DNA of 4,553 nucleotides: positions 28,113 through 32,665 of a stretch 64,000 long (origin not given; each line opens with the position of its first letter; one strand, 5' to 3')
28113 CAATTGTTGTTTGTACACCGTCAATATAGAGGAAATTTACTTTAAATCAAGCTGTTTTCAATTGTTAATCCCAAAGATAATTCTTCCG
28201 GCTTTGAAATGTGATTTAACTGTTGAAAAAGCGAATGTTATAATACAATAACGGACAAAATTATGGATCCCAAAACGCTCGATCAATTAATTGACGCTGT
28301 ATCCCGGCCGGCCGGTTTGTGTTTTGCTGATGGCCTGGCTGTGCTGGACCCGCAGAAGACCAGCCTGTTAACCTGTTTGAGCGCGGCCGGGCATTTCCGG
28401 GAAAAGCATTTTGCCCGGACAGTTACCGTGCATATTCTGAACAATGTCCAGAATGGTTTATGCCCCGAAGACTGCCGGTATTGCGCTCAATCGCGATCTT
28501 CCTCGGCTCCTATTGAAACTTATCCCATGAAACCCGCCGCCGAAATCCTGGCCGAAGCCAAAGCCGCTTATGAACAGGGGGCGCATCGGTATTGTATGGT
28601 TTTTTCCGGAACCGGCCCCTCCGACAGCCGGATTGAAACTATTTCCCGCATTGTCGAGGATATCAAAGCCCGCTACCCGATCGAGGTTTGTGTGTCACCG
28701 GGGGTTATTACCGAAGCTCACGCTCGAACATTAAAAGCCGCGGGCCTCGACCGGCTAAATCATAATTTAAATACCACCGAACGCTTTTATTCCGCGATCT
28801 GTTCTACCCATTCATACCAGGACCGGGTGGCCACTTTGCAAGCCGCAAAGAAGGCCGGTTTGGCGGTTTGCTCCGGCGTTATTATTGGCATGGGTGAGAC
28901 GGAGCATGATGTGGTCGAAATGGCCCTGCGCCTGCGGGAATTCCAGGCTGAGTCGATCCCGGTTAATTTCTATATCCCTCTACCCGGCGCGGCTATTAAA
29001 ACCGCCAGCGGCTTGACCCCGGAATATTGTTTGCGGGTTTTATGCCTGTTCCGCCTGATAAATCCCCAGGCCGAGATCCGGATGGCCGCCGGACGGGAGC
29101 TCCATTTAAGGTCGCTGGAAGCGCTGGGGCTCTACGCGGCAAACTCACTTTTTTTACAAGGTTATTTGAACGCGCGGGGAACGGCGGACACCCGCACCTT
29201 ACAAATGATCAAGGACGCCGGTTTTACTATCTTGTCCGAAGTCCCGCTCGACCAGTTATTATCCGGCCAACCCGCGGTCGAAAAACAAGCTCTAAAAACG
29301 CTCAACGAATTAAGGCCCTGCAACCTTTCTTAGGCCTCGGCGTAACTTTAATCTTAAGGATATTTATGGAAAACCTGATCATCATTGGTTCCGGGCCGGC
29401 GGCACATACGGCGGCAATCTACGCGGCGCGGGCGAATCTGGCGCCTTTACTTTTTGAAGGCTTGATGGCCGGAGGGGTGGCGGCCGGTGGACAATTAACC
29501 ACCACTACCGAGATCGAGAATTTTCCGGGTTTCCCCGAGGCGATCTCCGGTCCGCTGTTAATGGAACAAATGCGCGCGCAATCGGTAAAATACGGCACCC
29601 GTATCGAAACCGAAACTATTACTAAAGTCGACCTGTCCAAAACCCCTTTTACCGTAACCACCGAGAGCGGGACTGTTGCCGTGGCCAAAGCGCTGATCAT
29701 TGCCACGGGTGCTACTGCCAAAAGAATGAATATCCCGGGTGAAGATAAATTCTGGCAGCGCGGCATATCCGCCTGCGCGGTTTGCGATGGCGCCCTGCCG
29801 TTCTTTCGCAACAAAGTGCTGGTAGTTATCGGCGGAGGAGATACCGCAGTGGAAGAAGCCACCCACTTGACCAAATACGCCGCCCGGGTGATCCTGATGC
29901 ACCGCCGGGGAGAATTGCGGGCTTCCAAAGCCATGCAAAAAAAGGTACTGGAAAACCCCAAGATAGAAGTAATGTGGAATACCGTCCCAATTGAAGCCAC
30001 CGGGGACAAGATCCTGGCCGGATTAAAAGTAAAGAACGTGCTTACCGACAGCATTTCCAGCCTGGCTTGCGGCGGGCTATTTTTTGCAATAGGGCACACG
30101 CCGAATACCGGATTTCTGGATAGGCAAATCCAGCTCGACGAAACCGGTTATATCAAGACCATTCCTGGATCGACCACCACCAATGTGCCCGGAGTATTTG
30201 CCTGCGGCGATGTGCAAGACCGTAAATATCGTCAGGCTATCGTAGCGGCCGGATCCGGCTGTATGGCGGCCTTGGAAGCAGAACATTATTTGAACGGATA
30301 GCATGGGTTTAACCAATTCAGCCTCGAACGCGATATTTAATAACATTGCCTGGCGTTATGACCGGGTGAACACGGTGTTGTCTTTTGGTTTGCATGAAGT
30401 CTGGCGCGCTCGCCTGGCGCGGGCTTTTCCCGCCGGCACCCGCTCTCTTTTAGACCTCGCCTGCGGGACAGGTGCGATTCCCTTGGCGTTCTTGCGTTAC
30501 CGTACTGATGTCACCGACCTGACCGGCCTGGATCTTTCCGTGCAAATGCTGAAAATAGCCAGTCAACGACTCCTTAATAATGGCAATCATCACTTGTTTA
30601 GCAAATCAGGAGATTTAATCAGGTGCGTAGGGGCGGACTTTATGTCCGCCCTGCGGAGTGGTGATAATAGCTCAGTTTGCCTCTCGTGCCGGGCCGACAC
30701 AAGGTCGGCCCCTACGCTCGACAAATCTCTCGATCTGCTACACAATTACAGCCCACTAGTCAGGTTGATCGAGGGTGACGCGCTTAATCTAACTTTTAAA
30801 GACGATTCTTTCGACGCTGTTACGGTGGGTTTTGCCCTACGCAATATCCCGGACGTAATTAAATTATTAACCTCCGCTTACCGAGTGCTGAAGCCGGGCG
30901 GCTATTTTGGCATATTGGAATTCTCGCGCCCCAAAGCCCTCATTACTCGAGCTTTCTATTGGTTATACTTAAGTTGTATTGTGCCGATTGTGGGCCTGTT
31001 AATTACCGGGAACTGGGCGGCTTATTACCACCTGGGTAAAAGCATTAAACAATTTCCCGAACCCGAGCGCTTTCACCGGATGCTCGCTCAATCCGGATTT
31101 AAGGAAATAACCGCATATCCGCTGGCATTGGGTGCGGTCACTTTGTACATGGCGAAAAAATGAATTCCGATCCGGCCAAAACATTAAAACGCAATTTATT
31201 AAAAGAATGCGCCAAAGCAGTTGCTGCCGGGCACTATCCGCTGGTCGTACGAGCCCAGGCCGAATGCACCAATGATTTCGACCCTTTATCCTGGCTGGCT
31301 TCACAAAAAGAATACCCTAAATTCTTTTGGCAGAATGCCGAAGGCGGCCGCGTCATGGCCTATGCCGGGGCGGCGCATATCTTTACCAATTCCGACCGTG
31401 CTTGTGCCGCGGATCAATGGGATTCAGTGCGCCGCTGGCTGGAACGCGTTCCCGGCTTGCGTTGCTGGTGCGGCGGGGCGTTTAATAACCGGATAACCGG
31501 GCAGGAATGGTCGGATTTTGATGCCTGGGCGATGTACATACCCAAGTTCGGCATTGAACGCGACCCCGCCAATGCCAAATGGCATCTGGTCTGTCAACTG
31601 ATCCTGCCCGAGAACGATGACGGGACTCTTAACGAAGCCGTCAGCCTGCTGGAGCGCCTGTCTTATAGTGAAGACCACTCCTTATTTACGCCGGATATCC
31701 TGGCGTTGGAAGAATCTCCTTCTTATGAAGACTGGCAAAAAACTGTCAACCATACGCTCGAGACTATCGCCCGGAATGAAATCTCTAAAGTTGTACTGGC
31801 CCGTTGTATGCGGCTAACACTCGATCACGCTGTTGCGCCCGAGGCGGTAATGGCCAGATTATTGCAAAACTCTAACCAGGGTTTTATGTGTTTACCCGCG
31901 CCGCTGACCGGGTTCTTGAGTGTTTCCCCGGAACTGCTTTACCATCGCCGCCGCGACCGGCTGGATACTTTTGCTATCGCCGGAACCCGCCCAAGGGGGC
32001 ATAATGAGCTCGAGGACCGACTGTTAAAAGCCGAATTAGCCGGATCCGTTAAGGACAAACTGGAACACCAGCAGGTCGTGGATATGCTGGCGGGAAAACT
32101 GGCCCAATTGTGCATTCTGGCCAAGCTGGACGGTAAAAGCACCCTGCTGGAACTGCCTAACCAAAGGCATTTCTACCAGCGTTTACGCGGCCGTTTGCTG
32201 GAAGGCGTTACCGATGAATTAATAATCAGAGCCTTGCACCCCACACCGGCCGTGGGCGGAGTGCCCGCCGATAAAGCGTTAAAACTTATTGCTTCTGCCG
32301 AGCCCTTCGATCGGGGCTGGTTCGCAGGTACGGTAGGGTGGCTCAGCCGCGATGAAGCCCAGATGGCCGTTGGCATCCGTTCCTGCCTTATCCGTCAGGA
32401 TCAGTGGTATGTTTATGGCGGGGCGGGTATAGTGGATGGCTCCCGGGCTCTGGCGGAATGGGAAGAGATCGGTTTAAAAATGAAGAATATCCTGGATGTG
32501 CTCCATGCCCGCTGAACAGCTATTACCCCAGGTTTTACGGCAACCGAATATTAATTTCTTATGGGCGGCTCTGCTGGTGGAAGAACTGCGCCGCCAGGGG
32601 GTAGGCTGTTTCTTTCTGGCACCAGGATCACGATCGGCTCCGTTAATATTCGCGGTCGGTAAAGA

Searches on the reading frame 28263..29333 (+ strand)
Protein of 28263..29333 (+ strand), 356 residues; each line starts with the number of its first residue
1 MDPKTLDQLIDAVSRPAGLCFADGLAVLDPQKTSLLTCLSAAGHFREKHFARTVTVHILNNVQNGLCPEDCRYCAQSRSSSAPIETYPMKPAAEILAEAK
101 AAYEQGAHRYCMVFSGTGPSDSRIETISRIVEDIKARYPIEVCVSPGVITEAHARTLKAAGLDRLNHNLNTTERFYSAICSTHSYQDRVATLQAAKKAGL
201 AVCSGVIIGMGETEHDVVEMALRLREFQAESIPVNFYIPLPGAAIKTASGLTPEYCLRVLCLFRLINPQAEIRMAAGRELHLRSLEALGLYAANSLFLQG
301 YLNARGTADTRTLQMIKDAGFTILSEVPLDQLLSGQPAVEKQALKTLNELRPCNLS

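Call 12: search_protein_families(library=pfam, proteins=[window:28263-29333:+], max_evalue=0.001)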
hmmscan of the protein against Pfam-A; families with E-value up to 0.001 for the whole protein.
window:28263-29333:+ (356 aa): 2 families
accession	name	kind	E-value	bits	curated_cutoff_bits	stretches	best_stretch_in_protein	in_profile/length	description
PF04055.27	Radical_SAM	-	2.7e-26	93.1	29.5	1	67-222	7-164/166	Radical SAM superfamily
PF06968.18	BATS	-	2.9e-17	63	22.2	1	233-321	1-87/88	Biotin and Thiamin Synthesis associated domain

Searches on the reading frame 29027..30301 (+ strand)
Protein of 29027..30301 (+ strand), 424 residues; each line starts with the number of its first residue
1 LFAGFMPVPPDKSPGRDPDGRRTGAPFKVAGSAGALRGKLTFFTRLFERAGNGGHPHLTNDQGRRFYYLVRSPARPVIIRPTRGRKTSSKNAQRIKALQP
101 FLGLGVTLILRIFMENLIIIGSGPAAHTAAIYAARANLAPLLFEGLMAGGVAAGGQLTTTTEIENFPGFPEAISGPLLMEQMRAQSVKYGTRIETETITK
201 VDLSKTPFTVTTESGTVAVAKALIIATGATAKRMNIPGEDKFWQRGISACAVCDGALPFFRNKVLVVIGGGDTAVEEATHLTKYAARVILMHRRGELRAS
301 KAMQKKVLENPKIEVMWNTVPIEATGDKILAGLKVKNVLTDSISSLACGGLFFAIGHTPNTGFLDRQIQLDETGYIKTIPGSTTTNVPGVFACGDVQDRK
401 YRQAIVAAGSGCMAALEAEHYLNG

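Call 12: search_protein_families(library=pfam, proteins=[window:29027-30301:+], max_evalue=0.001)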
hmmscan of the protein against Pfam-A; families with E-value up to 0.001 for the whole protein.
window:29027-30301:+ (424 aa): 3 families
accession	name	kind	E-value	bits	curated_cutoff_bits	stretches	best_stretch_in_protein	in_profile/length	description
PF07992.20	Pyr_redox_2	-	4.2e-50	171.3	26.1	1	116-411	2-291/291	Pyridine nucleotide-disulphide oxidoreductase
PF13738.12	Pyr_redox_3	-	3.2e-22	79.6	30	1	185-394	90-305/305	Pyridine nucleotide-disulphide oxidoreductase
PF00070.33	Pyr_redox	-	5.6e-14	52.8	22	1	265-328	2-70/82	Pyridine nucleotide-disulphide oxidoreductase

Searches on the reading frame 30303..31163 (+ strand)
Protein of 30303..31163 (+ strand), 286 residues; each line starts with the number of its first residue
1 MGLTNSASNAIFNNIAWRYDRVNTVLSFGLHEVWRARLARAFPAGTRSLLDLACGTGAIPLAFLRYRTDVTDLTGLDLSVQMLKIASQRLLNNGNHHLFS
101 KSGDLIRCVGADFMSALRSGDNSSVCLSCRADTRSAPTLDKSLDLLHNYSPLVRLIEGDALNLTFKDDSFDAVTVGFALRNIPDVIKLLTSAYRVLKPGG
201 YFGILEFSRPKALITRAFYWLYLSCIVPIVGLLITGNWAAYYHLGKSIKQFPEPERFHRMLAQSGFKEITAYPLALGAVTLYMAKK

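Call 12: search_protein_families(library=pfam, proteins=[window:30303-31163:+], max_evalue=0.001)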
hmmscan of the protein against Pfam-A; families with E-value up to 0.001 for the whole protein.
window:30303-31163:+ (286 aa): 7 families
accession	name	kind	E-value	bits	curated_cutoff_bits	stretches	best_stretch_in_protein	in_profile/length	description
PF01209.24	Ubie_methyltran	-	2.4e-53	181.3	20.1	2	153-286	100-233/233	ubiE/COQ5 methyltransferase family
PF08241.18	Methyltransf_11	-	2.3e-19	70.3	21.2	2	150-202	41-93/95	Methyltransferase domain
PF13649.12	Methyltransf_25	-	2.2e-17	63.9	27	2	145-200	40-97/97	Methyltransferase domain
PF08242.18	Methyltransf_12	-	6.1e-13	49.8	30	2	153-202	51-98/98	Methyltransferase domain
PF13847.12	Methyltransf_31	-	9.5e-13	48.5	27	1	153-213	56-118/145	Methyltransferase domain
PF13489.12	Methyltransf_23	-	2e-11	44.3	27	1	31-267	6-160/164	Methyltransferase domain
PF05175.20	MTS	-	0.00044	20.4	23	0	40-97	25-82/170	Methyltransferase small domain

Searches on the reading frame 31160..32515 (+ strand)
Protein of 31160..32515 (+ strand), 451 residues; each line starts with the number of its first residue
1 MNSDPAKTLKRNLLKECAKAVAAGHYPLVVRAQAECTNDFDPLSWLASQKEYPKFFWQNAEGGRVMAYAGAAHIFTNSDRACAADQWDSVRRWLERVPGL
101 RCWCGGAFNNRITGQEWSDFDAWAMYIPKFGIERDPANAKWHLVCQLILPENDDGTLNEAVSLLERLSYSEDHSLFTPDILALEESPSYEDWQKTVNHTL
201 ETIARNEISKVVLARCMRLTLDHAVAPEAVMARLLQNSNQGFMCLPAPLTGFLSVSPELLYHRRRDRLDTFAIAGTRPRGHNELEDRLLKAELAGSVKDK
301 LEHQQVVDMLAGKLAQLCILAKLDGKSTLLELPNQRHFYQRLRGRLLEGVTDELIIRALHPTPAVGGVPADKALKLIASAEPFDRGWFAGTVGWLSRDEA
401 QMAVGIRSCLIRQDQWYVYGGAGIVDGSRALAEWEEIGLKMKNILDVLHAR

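Call 12: search_protein_families(library=pfam, proteins=[window:31160-32515:+], max_evalue=0.001)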
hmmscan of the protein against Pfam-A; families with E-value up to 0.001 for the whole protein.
window:31160-32515:+ (451 aa): 1 family
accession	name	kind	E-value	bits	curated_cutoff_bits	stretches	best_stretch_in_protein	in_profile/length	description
PF00425.24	Chorismate_bind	-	5.1e-64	216.7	27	1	189-440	2-257/257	chorismate binding enzyme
